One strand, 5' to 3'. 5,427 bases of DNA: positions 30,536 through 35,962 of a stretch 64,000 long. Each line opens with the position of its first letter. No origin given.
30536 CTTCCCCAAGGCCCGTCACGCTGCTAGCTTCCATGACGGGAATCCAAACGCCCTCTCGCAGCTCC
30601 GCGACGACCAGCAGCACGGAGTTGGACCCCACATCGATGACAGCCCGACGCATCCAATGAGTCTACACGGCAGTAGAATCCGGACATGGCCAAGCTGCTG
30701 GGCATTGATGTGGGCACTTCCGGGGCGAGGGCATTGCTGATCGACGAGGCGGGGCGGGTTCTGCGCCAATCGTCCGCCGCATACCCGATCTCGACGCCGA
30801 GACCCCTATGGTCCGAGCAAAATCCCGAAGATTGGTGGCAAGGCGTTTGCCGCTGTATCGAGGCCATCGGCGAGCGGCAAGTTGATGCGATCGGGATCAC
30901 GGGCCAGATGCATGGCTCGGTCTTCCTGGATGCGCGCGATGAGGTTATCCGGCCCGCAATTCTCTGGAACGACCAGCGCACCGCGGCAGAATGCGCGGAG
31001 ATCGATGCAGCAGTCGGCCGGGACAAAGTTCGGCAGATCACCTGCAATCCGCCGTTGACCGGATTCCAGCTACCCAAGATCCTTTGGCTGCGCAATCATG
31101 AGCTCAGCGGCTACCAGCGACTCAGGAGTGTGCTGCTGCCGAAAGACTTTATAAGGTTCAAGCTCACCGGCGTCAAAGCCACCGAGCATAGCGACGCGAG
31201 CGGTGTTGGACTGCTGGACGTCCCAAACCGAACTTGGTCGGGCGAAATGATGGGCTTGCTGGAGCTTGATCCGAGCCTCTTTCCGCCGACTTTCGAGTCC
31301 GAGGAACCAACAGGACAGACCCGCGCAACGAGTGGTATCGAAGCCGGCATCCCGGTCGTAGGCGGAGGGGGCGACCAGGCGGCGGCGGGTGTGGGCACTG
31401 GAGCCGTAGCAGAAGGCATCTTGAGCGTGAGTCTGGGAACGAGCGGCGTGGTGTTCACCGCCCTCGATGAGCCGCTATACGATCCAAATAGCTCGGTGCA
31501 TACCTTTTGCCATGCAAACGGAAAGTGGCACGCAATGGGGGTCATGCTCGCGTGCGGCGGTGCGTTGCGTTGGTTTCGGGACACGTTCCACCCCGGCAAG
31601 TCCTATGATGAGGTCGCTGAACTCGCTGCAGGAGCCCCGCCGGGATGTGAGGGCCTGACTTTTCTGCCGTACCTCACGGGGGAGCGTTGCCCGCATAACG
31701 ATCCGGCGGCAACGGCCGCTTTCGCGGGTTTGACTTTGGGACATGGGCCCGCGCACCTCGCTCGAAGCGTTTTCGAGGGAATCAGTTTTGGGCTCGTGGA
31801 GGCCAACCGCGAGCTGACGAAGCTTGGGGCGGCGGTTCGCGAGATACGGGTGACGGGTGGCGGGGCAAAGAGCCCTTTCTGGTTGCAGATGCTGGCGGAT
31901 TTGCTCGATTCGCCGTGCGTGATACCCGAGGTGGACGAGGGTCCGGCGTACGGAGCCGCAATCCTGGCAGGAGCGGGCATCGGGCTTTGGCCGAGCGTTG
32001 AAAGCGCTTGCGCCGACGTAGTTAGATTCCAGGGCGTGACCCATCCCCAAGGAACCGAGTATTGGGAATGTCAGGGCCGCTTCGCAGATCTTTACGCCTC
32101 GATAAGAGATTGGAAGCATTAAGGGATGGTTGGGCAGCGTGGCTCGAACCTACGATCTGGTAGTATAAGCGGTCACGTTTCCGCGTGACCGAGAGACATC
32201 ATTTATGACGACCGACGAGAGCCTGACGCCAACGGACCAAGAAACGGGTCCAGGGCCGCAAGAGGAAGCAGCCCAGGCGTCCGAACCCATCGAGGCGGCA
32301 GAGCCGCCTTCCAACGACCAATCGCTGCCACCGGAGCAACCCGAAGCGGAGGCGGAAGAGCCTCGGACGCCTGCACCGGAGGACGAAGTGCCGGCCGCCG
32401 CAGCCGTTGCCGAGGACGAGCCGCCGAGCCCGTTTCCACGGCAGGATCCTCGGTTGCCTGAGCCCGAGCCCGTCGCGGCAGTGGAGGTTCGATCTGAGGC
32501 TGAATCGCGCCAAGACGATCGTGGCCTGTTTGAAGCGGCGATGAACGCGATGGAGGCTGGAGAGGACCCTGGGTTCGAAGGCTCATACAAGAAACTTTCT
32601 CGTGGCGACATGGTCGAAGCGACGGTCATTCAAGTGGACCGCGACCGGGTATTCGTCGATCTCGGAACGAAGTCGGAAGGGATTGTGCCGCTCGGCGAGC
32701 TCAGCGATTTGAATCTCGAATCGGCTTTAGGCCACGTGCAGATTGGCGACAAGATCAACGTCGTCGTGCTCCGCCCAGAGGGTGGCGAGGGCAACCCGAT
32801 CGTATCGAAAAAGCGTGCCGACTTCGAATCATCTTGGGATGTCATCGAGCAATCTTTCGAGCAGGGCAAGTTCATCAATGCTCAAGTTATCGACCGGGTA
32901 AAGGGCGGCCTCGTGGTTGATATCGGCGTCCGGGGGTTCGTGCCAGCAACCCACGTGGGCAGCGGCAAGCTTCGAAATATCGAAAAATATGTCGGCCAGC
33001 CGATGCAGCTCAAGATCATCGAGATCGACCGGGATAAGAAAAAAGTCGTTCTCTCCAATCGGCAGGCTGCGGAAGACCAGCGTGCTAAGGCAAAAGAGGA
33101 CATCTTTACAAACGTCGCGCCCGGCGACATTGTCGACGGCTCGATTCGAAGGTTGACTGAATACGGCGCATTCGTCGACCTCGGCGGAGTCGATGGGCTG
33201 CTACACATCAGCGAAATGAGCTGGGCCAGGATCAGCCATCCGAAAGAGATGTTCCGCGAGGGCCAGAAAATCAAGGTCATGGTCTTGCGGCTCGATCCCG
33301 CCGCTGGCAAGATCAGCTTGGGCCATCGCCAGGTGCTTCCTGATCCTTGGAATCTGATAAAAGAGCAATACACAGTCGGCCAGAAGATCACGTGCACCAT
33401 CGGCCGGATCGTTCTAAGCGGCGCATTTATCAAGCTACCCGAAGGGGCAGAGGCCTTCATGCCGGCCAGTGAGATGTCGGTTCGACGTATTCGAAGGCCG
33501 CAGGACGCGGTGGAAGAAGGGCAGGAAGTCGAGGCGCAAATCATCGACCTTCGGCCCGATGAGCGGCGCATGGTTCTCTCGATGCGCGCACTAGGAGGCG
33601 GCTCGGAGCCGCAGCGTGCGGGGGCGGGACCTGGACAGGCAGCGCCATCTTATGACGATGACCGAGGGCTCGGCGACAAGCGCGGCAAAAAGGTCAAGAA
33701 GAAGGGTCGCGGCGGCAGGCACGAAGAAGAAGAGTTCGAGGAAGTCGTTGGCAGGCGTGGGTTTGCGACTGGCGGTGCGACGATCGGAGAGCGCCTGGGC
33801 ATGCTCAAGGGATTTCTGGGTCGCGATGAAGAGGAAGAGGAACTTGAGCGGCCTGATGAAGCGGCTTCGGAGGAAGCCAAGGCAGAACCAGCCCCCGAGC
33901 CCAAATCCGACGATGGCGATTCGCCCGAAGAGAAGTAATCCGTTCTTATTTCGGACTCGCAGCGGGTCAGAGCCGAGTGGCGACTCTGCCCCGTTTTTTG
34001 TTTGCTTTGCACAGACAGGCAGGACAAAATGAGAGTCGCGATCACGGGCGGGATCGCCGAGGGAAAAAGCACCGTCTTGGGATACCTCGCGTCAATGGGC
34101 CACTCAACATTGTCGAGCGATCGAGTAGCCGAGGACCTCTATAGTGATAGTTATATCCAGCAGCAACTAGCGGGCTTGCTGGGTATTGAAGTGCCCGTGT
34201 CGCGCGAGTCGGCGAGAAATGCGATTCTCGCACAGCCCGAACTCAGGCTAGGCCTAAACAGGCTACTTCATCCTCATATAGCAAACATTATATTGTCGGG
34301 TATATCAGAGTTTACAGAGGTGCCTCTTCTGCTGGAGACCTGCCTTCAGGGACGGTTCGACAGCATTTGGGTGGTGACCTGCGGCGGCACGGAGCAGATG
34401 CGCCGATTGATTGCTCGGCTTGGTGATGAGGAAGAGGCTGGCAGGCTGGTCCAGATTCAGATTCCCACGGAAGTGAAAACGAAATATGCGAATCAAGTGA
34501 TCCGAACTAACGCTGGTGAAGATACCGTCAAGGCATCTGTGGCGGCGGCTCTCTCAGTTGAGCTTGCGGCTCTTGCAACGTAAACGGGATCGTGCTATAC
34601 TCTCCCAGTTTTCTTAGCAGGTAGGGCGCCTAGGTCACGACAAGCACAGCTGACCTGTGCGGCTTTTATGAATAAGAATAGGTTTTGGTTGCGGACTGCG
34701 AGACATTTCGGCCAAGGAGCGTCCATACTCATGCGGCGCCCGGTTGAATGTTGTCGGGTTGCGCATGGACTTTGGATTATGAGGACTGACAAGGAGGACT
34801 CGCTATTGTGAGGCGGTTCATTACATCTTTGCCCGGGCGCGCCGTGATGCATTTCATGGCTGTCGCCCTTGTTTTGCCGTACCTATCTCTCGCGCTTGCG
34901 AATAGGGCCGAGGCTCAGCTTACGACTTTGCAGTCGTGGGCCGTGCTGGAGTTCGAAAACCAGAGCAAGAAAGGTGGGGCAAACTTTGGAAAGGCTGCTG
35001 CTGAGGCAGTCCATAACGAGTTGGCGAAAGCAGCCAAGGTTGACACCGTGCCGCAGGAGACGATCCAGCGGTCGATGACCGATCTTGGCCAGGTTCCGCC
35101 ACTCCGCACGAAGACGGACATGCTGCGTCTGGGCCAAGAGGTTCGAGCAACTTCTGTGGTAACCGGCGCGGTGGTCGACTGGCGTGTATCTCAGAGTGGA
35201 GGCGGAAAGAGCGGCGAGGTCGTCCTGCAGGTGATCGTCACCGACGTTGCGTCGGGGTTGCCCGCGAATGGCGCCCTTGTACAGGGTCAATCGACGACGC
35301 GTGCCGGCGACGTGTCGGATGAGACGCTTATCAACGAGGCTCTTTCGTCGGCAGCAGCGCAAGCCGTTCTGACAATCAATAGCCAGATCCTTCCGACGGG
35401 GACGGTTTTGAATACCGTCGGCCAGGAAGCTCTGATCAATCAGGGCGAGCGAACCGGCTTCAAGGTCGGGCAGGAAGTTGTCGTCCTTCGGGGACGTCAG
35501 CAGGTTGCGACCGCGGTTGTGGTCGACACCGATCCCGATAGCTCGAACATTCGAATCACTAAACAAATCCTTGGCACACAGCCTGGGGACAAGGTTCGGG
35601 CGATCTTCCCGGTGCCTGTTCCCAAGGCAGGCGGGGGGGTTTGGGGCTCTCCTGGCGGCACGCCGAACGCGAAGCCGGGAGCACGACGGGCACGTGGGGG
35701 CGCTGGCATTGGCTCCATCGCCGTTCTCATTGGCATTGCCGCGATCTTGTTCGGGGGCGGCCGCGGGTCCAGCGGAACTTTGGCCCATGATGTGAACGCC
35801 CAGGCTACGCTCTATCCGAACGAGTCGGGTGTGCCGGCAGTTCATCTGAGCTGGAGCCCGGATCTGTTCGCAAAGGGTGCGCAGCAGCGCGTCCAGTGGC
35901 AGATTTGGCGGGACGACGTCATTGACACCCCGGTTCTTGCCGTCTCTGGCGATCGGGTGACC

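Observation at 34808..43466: Co-directional block of four large uncharacterised envelope/secreted proteins: candidate undescribed cell-surface system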

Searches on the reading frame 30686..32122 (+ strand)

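Call 9: search_protein_families(library=pfam, proteins=[window:30686-32122:+], max_evalue=0.001)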
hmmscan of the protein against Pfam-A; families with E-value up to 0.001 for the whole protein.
window:30686-32122:+ (478 aa): 2 families
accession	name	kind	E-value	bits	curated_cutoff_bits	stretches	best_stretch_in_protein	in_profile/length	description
PF00370.27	FGGY_N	-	1.5e-64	218.4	28.8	1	5-237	3-245/245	FGGY family of carbohydrate kinases, N-terminal domain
PF02782.22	FGGY_C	-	1e-37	130.3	27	1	247-430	2-196/198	FGGY family of carbohydrate kinases, C-terminal domain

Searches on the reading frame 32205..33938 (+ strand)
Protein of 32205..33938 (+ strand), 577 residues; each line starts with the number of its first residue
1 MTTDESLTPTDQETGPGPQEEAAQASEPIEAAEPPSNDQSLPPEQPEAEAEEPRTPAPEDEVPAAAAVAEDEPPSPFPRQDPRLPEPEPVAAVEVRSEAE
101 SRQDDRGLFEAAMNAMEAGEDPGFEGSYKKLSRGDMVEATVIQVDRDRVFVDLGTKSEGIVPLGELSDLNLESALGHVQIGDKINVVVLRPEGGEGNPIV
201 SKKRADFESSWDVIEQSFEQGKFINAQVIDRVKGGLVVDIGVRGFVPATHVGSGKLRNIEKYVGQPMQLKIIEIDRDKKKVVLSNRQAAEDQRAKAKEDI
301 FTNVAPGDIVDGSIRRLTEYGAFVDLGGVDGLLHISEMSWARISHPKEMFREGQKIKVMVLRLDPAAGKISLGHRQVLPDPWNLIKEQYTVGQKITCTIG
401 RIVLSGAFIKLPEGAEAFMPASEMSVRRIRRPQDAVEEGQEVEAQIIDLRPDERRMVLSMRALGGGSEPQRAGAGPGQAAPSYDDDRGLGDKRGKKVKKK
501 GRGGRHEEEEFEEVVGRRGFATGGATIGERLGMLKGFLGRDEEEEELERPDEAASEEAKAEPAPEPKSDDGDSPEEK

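Call 9: search_protein_families(library=pfam, proteins=[window:32205-33938:+], max_evalue=0.001)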
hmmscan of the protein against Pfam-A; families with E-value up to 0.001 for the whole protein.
window:32205-33938:+ (577 aa): 4 families
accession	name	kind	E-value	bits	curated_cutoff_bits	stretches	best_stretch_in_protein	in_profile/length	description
PF00575.29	S1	-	2e-55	185.5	22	4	305-375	3-74/74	S1 RNA binding domain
PF23459.1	S1_RRP5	-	6.7e-23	81.5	27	2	305-366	2-64/72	RRP5 S1 domain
PF13509.12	S1_2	-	7.9e-05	23.1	21.8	0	307-339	2-35/61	S1 domain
PF24685.1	OB_RRP5_4th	-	0.00027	21.3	31.5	0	331-362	39-70/92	RRP5 OB-fold domain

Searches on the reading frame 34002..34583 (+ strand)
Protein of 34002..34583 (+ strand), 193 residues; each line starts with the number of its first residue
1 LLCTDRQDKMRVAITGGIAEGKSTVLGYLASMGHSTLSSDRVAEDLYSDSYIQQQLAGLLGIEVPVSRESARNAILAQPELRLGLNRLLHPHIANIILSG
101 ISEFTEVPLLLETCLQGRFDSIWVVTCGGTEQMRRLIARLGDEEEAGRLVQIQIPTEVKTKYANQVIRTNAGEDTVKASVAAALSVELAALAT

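Call 9: search_protein_families(library=pfam, proteins=[window:34002-34583:+], max_evalue=0.001)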
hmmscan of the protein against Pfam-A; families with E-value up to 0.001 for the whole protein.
window:34002-34583:+ (193 aa): 1 family
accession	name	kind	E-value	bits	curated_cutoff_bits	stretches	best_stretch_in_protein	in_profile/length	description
PF01121.26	CoaE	-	1.4e-23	83.9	27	1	12-171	3-176/180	Dephospho-CoA kinase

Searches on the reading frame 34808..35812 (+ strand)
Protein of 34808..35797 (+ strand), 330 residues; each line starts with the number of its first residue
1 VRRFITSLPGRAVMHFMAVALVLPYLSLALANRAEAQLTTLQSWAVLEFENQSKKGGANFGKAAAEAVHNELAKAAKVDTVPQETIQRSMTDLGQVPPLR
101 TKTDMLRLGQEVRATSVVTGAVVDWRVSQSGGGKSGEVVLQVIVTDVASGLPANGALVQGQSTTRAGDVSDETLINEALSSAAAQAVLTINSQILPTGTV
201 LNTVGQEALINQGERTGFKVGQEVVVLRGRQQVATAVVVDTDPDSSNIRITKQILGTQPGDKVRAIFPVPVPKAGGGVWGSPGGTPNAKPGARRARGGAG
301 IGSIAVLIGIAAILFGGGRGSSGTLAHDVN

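Call 56: find_homologous_proteins(query=window:34808-35797:+, max_evalue=0.001)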
Query window:34808-35797:+ (330 aa): 10 proteins with E <= 0.001 among 8000 candidates.
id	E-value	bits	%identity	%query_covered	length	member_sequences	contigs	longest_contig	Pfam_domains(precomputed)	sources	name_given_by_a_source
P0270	1.6e-154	532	87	87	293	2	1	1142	-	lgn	-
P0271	3.9e-82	294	53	90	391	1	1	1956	-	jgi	-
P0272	2.2e-81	292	50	100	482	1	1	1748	-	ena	-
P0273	2.9e-73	265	49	95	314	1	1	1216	-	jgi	-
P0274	3.3e-71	258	50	81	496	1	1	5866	-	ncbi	ncbi:MAG: hypothetical protein C4320_04430, partial [Armatimonadota bacterium]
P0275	1.2e-63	233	54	70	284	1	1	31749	-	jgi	jgi:hypothetical protein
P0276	6.2e-61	224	58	67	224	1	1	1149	-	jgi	-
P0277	7.9e-41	158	41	61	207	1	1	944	-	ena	-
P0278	1.6e-31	128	35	92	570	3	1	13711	-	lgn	-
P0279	1.8e-31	128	37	79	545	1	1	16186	-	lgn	-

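Call 60: find_homologous_proteins(query=A6, max_evalue=0.001)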
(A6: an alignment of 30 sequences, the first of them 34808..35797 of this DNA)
Query A6 (30 sequences) (330 aa, profile of the alignment): 91 proteins with E <= 0.001 among 8000 candidates.
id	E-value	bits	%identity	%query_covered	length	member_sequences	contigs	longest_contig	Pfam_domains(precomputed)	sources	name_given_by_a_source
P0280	1.0e-140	486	54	82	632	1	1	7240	-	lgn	-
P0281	4.5e-140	484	50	100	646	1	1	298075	-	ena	-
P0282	6.4e-139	481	56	82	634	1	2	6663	-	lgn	-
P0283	1.4e-138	479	54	82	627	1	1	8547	-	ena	-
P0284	4.9e-138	478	48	100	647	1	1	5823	-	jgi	-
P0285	9.8e-137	473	52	95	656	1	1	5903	-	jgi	-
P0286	2.3e-136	472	50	100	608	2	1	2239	-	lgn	-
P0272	2.5e-136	472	50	100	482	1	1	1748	-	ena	-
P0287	8.2e-136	470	52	82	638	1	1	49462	-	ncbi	-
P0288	1.4e-135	470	56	83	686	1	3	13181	-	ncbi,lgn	-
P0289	1.7e-135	469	48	100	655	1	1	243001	-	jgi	jgi:hypothetical protein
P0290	7.3e-135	467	50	100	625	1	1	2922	-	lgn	-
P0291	9.7e-133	460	54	83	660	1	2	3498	-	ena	-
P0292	1.1e-132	460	49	98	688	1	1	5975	-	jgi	-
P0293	9.5e-132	457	53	81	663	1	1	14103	-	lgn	-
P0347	1.1e-90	322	39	98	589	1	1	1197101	-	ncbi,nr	ncbi:MAG: hypothetical protein KatS3mg023_2003 [Armatimonadota bacterium]|nr:MAG: hypothetical prote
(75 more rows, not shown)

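Call 64: find_encoding_contigs(protein=P0347, flank=10000, max_places=1)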
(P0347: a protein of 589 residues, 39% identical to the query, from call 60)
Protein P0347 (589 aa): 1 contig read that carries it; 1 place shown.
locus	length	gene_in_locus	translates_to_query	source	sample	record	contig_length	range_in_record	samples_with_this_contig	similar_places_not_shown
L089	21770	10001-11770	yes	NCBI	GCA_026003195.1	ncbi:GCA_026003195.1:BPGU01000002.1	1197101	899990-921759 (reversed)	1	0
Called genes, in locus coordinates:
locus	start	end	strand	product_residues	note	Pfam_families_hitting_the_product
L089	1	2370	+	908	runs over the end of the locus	PF02739:5_3_exonuc_N, PF01367:5_3_exonuc, PF00476:DNA_pol_A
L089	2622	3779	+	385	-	PF00575:S1, PF21710:Spt6_S1 (faint), PF00575:S1, PF23459:S1_RRP5 (weak), PF00575:S1, PF23459:S1_RRP5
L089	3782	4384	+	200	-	PF01121:CoaE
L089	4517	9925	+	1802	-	PF26550:Tricorn_2nd, PF26549:Tricorn_N, PF07676:PD40, PF13620:CarboxypepD_reg, PF13620:CarboxypepD_reg, PF13620:CarboxypepD_reg, PF13715:CarbopepD_reg_2, PF13860:FlgD_ig, +8 more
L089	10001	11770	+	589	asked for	-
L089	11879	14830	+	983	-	PF00082:Peptidase_S8, PF13860:FlgD_ig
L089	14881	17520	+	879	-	PF13860:FlgD_ig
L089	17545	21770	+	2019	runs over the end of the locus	PF13860:FlgD_ig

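Call 69: predict_structure(alignment_id=A7)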
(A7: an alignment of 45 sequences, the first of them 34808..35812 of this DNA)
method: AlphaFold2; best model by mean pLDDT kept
length: 335 residues; sequences in the alignment: 45
mean_pLDDT: 87.2   pTM: 0.73
mean pLDDT of the five models: 87.2, 86.9, 84.6, 84.5, 83.1
residues with pLDDT >= 90: 225; 70-90: 65; 50-70: 33; < 50: 12
segments of 3 or more residues with pLDDT < 50: 328-335
pLDDT, mean of each block of 10 residues (from residue 1): 86 93 86 63 96 90 97 95 97 94 95 96 95 94 94 94 95 97 97 91 96 91 93 95 96 94 91 76 72 55 79 69 50 43
secondary structure, 60 per line:
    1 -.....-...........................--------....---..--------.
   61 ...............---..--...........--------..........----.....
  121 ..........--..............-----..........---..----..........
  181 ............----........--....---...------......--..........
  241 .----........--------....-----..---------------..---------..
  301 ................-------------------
elements in order: H2-6 H8-34 E43-46 H60-75 H83-93 H102-111 E116-130 E133-146 E152-161 H171-192 E197-204 E207-210 E223-228 E231-241 E246-253 E262-265 H299-316

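Call 72: fold_search(model_id=the predicted structure, library=pdb)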
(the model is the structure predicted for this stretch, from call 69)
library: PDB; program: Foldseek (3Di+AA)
matches with E <= 10: 1717; with E <= 0.001: 78
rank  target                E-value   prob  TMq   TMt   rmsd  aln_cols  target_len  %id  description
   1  8z5n_0                4.3e-13  1.00  0.36  0.35  11.2       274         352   12  Cryo-EM structure of the LPHT ring (released 2025-10-22)
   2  3w1e                  4.5e-13  1.00  0.36  0.34  12.0       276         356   13  Structure of FlgT, a flagellar basal body component protein (released 2013-04-03)
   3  4hrv_B                3.9e-07  1.00  0.32  0.65   5.1       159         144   16  Crystal Structure of Lipoprotein GNA1162 from Neisseria meningitidis (released 2013-04-24)
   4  9h80_A                6.6e-07  1.00  0.30  0.61   5.2       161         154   18  Structure of the outer membrane exopolysaccharide transporter PelBC (released 2025-06-11)
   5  5t11_B                7.5e-07  1.00  0.30  0.64   4.7       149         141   16  PelC L103M dodecamer from Paraburkholderia phytofirmans, space group C2 (released 2017-03-15)
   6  5t10_A                8.0e-07  1.00  0.25  0.58   6.5       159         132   21  PelC dodecamer from Paraburkholderia phytofirmans, space group P6 (released 2017-03-15)
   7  5t11_I                1.0e-06  1.00  0.27  0.61   5.5       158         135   20  PelC L103M dodecamer from Paraburkholderia phytofirmans, space group C2 (released 2017-03-15)
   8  4uv2_P                1.1e-06  1.00  0.32  0.48   7.8       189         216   14  Structure of the curli transport lipoprotein CsgG in a non-lipidated, pre-pore conformation (released 2014-09-24)
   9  5t11_G                1.2e-06  1.00  0.29  0.64   4.6       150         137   17  PelC L103M dodecamer from Paraburkholderia phytofirmans, space group C2 (released 2017-03-15)
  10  5t10_B                1.4e-06  1.00  0.29  0.62   4.9       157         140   19  PelC dodecamer from Paraburkholderia phytofirmans, space group P6 (released 2017-03-15)
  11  5t11_H                1.9e-06  1.00  0.30  0.65   4.4       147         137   16  PelC L103M dodecamer from Paraburkholderia phytofirmans, space group C2 (released 2017-03-15)
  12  5t11_E                1.9e-06  1.00  0.29  0.64   4.7       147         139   16  PelC L103M dodecamer from Paraburkholderia phytofirmans, space group C2 (released 2017-03-15)
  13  5t0z_C                2.2e-06  1.00  0.27  0.53   6.4       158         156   14  PelC from Geobacter metallireducens (released 2017-03-15)
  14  5t10_C                2.3e-06  1.00  0.30  0.68   4.5       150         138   17  PelC dodecamer from Paraburkholderia phytofirmans, space group P6 (released 2017-03-15)
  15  5t11_C                2.5e-06  1.00  0.29  0.65   4.6       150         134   18  PelC L103M dodecamer from Paraburkholderia phytofirmans, space group C2 (released 2017-03-15)
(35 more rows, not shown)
